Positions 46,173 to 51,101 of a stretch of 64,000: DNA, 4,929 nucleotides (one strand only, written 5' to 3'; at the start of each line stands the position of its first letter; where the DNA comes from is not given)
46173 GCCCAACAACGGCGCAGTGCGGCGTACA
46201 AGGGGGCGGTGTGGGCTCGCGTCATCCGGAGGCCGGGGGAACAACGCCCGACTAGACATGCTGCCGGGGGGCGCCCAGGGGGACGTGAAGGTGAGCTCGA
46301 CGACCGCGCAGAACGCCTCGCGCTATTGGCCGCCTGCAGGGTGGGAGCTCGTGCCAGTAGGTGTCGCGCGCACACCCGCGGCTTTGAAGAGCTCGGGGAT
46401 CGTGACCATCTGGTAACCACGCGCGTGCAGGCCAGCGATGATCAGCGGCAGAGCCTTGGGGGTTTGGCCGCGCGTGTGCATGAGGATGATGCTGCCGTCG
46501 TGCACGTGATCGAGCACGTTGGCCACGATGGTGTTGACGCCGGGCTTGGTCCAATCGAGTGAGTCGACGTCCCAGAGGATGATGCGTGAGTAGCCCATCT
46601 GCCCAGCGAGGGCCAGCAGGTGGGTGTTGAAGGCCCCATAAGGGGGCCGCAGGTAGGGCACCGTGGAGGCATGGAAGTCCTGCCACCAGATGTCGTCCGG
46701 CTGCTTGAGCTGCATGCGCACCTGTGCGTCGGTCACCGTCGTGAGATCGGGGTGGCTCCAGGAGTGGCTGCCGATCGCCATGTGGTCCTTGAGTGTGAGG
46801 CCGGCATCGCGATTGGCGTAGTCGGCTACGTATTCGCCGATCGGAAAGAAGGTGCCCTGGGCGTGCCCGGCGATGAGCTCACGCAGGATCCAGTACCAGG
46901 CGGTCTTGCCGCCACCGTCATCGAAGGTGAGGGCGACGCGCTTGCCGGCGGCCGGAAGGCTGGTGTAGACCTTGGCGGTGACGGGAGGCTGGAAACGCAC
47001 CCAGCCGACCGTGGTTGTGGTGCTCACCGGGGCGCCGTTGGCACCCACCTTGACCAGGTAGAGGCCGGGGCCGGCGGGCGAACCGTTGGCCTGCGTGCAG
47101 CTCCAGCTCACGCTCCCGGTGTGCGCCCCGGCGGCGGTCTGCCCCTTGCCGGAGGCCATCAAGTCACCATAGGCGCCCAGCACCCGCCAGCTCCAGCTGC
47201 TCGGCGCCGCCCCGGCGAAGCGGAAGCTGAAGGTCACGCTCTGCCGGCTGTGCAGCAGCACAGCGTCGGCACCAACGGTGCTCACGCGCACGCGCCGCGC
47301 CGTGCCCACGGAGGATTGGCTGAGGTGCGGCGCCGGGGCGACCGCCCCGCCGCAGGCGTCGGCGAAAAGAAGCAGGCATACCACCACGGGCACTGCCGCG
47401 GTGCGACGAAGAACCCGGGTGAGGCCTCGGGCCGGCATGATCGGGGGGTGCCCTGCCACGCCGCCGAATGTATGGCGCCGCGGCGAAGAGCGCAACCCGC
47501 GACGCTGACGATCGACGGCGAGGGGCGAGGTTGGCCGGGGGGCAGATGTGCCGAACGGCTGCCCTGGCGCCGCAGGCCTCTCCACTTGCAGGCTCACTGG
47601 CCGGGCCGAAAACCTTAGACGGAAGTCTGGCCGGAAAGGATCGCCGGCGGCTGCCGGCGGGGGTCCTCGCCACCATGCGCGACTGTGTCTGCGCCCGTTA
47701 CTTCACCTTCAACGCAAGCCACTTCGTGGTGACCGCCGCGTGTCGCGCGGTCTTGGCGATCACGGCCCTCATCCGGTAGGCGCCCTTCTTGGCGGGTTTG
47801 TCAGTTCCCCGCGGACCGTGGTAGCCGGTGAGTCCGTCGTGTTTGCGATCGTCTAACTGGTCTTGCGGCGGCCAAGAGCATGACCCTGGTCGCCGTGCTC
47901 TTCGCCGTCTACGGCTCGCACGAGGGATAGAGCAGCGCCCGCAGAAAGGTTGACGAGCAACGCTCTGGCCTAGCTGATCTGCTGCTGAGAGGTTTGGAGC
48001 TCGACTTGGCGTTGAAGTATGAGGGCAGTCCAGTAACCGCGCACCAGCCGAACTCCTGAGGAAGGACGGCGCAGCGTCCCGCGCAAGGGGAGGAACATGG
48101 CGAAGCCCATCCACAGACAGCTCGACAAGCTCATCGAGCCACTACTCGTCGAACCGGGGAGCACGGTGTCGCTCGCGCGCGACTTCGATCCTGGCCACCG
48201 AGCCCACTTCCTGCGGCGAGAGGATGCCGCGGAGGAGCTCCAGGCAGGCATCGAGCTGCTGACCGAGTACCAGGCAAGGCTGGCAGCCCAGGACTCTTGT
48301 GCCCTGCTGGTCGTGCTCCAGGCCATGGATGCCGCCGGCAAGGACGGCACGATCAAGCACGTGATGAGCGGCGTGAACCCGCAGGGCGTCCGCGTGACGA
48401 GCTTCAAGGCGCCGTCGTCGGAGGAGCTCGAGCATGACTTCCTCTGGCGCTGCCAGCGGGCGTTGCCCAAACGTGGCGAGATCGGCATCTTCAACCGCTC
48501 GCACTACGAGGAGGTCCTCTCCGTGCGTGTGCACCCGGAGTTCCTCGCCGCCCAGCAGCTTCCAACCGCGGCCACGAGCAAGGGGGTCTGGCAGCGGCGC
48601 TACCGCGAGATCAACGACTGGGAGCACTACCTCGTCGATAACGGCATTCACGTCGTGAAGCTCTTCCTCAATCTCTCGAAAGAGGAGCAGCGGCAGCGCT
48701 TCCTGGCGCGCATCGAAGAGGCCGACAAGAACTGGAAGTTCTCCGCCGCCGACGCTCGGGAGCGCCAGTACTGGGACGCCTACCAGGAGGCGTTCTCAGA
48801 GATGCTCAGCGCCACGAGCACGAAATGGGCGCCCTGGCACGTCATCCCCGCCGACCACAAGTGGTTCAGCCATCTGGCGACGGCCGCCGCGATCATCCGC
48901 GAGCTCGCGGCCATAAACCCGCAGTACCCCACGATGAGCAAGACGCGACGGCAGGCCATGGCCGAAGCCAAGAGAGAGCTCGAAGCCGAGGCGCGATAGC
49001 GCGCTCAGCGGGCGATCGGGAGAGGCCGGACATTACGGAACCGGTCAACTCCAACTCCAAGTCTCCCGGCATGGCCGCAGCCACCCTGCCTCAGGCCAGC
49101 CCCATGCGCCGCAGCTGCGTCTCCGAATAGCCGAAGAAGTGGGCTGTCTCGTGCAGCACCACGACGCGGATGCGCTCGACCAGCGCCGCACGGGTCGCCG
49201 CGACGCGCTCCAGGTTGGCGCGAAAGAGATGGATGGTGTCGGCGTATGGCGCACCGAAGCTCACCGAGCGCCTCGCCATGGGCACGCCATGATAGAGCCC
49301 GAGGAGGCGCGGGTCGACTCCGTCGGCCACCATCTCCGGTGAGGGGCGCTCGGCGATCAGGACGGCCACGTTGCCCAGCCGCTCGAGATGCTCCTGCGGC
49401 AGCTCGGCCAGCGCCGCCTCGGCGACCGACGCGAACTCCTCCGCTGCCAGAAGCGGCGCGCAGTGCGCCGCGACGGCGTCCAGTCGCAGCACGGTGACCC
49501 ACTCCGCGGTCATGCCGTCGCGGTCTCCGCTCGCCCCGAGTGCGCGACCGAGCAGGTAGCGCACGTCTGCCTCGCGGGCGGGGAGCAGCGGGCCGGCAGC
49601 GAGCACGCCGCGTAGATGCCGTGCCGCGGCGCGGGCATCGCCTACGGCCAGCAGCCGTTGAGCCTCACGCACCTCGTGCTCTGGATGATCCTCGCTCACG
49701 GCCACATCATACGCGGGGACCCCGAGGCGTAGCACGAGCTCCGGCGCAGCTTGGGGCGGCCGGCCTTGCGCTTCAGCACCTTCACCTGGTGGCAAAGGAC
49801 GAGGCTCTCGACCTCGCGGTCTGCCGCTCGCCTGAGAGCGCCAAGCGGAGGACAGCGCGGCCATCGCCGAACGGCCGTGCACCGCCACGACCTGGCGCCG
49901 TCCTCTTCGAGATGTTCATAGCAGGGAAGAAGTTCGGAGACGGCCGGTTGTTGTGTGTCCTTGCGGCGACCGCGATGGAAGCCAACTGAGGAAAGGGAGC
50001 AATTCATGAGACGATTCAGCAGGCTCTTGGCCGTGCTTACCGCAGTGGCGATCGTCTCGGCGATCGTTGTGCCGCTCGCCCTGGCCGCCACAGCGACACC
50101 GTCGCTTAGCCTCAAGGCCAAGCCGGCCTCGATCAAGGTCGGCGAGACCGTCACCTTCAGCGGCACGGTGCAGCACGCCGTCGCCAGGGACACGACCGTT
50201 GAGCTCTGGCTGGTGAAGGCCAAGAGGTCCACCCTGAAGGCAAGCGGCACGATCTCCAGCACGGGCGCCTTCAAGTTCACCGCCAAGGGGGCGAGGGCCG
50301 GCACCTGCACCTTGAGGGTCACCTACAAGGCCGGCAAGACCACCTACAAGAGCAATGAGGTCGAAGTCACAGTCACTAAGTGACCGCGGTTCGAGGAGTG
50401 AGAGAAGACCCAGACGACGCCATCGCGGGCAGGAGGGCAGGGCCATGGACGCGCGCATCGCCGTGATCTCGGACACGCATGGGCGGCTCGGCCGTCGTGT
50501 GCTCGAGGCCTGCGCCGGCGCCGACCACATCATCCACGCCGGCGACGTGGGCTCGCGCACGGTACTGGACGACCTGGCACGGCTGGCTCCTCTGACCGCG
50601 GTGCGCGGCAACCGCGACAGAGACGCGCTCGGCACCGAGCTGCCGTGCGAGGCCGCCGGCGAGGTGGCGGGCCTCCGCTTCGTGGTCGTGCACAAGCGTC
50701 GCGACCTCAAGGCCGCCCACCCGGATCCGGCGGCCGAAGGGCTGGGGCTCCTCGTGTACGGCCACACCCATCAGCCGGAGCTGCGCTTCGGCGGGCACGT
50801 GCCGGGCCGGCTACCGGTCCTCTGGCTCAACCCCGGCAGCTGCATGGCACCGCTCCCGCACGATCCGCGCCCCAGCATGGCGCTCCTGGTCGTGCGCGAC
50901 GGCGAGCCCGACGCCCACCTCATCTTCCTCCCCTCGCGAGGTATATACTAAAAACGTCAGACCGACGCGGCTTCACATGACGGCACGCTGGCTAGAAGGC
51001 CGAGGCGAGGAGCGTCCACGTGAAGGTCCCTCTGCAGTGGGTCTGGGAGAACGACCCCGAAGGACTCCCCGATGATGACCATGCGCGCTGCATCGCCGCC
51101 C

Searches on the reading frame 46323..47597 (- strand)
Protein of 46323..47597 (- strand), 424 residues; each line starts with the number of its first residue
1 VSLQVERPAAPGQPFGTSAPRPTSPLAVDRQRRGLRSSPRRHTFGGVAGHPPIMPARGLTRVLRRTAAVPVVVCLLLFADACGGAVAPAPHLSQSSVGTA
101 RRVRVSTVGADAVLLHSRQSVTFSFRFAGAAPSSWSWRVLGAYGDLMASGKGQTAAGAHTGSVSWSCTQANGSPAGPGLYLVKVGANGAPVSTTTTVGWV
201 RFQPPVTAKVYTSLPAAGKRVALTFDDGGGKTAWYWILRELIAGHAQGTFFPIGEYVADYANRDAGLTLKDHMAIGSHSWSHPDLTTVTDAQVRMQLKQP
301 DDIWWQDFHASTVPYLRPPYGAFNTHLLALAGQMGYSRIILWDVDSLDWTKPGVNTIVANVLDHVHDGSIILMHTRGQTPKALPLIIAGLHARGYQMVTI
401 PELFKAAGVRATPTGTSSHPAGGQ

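Call 27: search_protein_families(library=pfam, proteins=[window:46323-47597:-], max_evalue=0.001)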
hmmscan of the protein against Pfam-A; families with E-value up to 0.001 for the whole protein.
window:46323-47597:- (424 aa): 1 family
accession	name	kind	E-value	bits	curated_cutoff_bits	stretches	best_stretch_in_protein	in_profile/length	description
PF01522.26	Polysacc_deac_1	-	7.1e-21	74.9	23.1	1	217-337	5-122/124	Polysaccharide deacetylase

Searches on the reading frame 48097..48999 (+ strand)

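Call 27: search_protein_families(library=pfam, proteins=[window:48097-48999:+], max_evalue=0.001)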
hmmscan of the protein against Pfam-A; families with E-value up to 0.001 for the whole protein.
window:48097-48999:+ (300 aa): 1 family
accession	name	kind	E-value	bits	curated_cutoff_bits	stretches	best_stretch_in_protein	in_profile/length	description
PF03976.20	PPK2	-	1.2e-63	215.2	22.3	1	42-274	5-225/229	Polyphosphate kinase 2 (PPK2)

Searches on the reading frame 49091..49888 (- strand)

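Call 10: search_protein_families(library=pfam, proteins=[window:49091-49888:-], max_evalue=0.01)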
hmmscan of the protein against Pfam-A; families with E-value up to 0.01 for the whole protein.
window:49091-49888:- (265 aa): 1 family
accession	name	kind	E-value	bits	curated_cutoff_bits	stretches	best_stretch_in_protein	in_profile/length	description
PF06262.17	Zincin_1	-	6.9e-23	80.9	22.4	1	172-263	2-96/97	Zincin-like metallopeptidase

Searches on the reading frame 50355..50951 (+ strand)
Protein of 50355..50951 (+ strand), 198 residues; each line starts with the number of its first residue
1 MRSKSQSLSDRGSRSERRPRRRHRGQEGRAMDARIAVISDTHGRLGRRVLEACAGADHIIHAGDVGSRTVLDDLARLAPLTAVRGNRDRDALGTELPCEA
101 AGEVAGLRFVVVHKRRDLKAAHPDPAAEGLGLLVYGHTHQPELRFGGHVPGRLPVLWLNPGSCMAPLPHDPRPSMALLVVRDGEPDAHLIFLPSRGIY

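Call 10: search_protein_families(library=pfam, proteins=[window:50355-50951:+], max_evalue=0.01)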
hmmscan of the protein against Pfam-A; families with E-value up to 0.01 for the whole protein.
window:50355-50951:+ (198 aa): 2 families
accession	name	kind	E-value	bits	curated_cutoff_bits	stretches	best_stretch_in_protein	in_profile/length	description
PF12850.12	Metallophos_2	-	2.2e-29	102.9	27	1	34-182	2-153/154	Calcineurin-like phosphoesterase superfamily domain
PF00149.33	Metallophos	-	4.7e-06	27.6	21.5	1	34-93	2-72/191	Calcineurin-like phosphoesterase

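Call 61: search_protein_families(library=ncbifam, proteins=[window:50355-50951:+], max_evalue=0.1)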
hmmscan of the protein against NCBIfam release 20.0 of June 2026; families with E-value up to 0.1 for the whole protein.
window:50355-50951:+ (198 aa): 2 families
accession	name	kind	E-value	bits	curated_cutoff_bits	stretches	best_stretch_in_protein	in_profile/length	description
TIGR00040.1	yfcE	subfamily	1.2e-21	77.5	56.25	1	34-182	2-152/158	YfcE family phosphodiesterase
NF006988.0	PRK09453.1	equivalog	2.8e-08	33.8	117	1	34-177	2-159/183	phosphodiesterase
